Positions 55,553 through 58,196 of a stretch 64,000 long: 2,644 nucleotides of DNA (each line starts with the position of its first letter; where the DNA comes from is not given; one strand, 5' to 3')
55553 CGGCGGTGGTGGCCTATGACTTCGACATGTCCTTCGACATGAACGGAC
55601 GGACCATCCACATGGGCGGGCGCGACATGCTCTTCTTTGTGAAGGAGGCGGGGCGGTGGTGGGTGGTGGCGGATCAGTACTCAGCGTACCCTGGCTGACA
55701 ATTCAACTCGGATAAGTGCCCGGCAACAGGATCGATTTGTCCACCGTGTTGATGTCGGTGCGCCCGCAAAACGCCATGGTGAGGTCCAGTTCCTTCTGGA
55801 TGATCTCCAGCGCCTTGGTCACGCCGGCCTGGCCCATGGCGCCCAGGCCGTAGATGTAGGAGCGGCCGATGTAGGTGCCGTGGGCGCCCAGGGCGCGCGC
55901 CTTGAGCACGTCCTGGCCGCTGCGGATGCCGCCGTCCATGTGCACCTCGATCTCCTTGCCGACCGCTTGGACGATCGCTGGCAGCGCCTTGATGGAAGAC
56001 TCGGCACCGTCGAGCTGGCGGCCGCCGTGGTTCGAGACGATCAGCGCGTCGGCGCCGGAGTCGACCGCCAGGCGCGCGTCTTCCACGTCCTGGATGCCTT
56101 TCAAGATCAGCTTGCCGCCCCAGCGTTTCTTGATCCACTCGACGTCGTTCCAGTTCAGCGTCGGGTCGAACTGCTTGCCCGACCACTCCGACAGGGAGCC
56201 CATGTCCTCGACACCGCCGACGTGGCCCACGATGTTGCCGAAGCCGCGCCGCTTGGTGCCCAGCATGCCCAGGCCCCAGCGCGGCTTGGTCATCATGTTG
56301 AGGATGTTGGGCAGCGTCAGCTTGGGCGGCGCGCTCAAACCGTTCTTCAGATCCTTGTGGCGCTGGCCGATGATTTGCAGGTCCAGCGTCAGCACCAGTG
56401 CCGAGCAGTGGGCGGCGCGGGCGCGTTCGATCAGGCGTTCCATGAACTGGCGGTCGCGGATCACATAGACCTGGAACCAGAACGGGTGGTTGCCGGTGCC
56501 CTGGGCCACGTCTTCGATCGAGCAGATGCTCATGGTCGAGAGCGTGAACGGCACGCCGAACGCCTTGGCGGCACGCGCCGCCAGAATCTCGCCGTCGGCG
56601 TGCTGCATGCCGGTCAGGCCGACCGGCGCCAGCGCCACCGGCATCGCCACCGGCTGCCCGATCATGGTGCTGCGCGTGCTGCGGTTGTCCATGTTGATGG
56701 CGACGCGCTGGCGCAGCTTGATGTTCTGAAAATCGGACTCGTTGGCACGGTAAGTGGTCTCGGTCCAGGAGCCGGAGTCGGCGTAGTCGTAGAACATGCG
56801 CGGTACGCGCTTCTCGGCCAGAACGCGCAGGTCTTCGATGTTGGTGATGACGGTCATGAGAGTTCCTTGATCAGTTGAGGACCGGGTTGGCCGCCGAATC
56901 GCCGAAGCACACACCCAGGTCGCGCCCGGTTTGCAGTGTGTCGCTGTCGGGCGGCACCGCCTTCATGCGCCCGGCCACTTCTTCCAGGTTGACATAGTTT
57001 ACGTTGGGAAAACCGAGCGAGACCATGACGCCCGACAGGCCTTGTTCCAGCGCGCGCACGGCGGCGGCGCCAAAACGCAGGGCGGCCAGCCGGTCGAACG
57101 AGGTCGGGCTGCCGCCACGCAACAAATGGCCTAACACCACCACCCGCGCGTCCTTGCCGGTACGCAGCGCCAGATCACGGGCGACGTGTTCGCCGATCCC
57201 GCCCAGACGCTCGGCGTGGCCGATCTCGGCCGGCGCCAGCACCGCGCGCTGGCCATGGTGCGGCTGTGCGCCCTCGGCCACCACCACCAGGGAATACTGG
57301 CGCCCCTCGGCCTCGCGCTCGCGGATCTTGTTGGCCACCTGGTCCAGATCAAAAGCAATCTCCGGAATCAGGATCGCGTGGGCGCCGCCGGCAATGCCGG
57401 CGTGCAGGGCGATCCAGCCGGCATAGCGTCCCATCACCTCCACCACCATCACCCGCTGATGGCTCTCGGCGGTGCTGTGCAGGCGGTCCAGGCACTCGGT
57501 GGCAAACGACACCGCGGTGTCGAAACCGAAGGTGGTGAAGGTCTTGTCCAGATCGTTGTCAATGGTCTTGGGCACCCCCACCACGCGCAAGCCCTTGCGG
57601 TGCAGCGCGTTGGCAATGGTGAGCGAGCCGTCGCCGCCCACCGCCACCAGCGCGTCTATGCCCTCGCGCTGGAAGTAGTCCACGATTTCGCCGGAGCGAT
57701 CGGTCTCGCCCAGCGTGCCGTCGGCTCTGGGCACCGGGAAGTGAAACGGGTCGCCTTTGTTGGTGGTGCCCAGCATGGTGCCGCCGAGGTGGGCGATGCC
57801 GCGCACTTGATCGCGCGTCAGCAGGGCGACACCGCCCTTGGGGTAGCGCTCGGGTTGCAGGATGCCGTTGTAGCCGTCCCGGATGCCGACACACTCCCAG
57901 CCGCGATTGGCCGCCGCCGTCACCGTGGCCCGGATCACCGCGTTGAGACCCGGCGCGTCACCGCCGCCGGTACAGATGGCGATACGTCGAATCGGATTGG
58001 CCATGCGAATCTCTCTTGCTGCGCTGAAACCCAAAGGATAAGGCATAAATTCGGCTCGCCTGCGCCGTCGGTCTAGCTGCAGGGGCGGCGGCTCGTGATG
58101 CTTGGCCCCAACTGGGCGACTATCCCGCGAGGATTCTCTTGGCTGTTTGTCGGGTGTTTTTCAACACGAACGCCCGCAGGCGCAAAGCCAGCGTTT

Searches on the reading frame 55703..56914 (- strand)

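Call 11: search_protein_families(library=pfam, proteins=[window:55703-56914:-], max_evalue=0.0001)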
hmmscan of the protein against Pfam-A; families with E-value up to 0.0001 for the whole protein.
window:55703-56914:- (403 aa): 3 families
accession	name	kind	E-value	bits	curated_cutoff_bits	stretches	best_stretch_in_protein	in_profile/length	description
PF01070.24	FMN_dh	-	5.9e-134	447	24.9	1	33-396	1-348/350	FMN-dependent dehydrogenase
PF03060.21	NMO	-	1.1e-06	28.7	28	1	262-359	131-231/331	Nitronate monooxygenase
PF01645.23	Glu_synthase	-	3.8e-05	23.5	20.4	1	317-358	271-312/369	Conserved region in glutamate synthase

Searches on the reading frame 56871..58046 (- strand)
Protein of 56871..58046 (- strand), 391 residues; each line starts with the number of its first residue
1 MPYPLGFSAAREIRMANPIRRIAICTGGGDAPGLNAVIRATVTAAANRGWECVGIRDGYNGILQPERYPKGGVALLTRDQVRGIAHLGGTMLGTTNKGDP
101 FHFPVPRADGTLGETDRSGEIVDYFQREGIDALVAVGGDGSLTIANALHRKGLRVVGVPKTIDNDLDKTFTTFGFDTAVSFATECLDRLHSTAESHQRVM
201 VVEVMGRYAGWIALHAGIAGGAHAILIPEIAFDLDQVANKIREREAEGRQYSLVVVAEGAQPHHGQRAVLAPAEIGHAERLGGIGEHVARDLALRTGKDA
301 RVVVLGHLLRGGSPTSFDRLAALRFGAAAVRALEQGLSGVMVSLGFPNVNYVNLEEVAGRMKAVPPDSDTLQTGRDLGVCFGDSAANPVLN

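Call 11: search_protein_families(library=pfam, proteins=[window:56871-58046:-], max_evalue=0.0001)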
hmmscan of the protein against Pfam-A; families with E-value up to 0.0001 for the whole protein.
window:56871-58046:- (391 aa): 1 family
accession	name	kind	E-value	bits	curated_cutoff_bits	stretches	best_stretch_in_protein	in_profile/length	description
PF00365.25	PFK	-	1.6e-100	336.4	30.9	1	21-333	1-277/277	Phosphofructokinase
